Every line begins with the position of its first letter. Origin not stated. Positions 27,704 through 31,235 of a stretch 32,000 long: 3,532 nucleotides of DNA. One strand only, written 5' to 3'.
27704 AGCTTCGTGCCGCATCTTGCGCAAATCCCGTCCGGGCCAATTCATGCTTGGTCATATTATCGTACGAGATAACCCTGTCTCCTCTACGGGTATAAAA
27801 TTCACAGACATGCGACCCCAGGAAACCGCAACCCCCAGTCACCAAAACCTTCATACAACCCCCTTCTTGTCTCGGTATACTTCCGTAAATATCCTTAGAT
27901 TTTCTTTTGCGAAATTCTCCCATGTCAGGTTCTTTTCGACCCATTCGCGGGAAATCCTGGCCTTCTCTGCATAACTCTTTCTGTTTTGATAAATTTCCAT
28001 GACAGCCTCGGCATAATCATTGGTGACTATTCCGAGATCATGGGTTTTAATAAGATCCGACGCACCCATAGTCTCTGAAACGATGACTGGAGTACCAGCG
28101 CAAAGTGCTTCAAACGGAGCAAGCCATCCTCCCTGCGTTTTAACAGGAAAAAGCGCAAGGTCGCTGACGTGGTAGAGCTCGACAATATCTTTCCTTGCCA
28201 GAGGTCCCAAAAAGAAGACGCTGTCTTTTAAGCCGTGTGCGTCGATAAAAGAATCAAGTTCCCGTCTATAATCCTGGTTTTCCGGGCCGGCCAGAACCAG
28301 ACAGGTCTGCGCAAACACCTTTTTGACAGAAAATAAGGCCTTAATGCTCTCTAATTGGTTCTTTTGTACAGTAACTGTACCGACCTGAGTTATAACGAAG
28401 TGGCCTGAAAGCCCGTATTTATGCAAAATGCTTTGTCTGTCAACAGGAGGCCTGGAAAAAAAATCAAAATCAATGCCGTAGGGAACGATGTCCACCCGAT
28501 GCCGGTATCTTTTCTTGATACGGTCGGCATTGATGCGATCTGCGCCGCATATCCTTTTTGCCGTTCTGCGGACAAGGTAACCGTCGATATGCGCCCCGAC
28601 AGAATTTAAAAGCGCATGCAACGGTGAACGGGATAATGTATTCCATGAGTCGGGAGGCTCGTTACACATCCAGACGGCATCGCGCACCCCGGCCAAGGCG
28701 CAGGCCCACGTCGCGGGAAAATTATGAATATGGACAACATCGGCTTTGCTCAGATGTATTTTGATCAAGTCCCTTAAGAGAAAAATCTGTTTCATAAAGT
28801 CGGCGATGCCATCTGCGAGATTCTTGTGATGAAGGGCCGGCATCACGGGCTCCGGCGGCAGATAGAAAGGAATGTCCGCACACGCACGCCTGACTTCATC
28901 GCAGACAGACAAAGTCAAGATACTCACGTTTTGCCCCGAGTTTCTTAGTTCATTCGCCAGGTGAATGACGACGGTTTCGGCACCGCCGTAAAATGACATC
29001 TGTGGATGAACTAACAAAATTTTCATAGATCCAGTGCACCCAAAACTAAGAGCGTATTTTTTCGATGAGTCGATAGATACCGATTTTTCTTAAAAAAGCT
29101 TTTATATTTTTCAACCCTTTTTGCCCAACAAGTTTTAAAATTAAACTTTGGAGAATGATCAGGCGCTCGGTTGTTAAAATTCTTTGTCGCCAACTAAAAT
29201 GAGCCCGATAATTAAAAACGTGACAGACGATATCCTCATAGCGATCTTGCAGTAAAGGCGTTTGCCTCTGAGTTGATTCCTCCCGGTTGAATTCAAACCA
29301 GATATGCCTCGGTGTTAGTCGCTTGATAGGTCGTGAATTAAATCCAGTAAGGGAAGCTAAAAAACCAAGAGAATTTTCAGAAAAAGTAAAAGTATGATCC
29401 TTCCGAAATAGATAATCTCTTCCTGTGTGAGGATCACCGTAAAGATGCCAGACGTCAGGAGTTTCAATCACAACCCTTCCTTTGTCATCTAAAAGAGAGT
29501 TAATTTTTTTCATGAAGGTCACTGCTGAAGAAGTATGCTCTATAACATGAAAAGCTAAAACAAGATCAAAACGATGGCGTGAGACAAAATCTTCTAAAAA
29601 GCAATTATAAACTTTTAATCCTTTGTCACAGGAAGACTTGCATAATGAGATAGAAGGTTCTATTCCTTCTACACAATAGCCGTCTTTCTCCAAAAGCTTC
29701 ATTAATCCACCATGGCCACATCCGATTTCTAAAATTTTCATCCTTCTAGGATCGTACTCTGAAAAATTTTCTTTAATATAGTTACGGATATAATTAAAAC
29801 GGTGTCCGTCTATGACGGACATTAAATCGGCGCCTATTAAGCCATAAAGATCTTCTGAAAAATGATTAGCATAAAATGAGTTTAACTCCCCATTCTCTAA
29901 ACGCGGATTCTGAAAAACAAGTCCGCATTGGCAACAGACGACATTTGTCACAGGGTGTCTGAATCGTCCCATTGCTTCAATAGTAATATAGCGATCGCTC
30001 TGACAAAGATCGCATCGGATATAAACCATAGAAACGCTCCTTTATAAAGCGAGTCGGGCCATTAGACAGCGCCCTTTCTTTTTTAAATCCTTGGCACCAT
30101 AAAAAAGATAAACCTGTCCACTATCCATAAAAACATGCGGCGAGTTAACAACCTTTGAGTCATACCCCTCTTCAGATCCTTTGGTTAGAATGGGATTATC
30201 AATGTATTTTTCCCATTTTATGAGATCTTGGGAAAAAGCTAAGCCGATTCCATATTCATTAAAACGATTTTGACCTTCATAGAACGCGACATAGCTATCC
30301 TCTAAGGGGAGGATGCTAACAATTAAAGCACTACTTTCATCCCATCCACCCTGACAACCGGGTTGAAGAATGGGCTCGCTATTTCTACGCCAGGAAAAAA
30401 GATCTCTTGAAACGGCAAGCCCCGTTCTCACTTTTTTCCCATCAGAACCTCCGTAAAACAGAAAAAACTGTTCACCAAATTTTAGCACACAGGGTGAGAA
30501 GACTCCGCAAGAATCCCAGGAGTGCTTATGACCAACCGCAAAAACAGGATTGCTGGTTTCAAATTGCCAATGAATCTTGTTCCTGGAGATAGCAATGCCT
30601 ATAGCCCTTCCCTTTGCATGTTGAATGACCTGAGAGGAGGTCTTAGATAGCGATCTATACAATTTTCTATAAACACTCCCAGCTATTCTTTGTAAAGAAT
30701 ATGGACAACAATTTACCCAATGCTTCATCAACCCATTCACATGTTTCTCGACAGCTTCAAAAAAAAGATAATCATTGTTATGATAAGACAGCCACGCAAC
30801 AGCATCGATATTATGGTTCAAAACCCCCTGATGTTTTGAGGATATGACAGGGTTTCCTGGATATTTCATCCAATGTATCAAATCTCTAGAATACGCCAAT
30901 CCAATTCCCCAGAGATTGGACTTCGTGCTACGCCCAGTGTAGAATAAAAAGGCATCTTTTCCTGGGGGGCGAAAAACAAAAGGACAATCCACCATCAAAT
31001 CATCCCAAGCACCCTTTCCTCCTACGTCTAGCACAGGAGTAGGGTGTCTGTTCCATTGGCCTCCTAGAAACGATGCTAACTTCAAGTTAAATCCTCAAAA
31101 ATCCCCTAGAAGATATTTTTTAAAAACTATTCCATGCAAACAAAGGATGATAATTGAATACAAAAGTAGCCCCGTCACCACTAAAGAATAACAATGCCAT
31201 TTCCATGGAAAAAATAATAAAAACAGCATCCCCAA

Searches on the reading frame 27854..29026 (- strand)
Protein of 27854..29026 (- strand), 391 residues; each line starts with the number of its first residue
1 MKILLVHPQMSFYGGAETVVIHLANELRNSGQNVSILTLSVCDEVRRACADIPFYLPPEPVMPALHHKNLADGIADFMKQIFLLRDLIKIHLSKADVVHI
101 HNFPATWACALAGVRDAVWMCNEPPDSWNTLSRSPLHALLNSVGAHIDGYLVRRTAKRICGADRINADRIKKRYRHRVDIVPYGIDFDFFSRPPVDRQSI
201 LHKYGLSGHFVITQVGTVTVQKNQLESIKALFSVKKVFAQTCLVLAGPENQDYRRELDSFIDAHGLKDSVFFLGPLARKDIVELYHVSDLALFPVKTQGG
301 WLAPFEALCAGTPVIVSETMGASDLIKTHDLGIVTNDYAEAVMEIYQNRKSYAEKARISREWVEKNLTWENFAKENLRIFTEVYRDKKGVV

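Call 91: search_protein_families(library=pfam, proteins=[window:27854-29026:-], max_evalue=0.00001)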
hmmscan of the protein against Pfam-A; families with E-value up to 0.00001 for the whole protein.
window:27854-29026:- (391 aa): 5 families
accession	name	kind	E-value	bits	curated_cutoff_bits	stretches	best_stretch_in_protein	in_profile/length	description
PF00534.26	Glycos_transf_1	-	1.3e-21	77.3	26.4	1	207-354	13-164/172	Glycosyl transferases group 1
PF13692.12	Glyco_trans_1_4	-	5.7e-16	59.5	27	1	211-347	3-141/142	Glycosyl transferases group 1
PF13439.12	Glyco_transf_4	-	1.8e-13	51.3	28.5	1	13-188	1-169/170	Glycosyltransferase Family 4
PF13579.12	Glyco_trans_4_4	-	2.3e-10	41.5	29.7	1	14-184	1-158/158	Glycosyl transferase 4-like domain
PF20706.3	GT4-conflict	-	9.9e-08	31.8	26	1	277-360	271-369/385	Family 4 Glycosyltransferase in conflict systems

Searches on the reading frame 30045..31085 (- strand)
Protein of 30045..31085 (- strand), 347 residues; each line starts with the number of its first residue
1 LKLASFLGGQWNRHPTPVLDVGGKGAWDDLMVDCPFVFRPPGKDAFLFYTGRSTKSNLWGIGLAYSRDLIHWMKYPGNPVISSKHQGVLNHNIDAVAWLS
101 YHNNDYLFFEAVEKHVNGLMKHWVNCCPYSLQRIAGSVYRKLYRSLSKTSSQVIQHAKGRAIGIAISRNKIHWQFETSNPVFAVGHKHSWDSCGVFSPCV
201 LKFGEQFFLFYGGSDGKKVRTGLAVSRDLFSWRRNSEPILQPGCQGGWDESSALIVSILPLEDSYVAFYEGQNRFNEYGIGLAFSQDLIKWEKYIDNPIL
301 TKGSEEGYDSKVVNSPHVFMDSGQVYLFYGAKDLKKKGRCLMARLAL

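Call 91: search_protein_families(library=pfam, proteins=[window:30045-31085:-], max_evalue=0.00001)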
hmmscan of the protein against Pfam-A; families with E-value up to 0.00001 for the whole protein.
window:30045-31085:- (347 aa): 3 families
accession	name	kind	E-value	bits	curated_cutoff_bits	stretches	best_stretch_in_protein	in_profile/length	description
PF04041.19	Glyco_hydro_130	-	3.9e-16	59.3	26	1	161-337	68-242/320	beta-1,4-mannooligosaccharide phosphorylase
PF00251.26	Glyco_hydro_32N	-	2.4e-11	44.2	22.1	0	223-341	42-159/307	Glycosyl hydrolases family 32 N-terminal domain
PF04616.20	Glyco_hydro_43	-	3.4e-06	27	32.2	0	163-342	36-211/288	Glycosyl hydrolases family 43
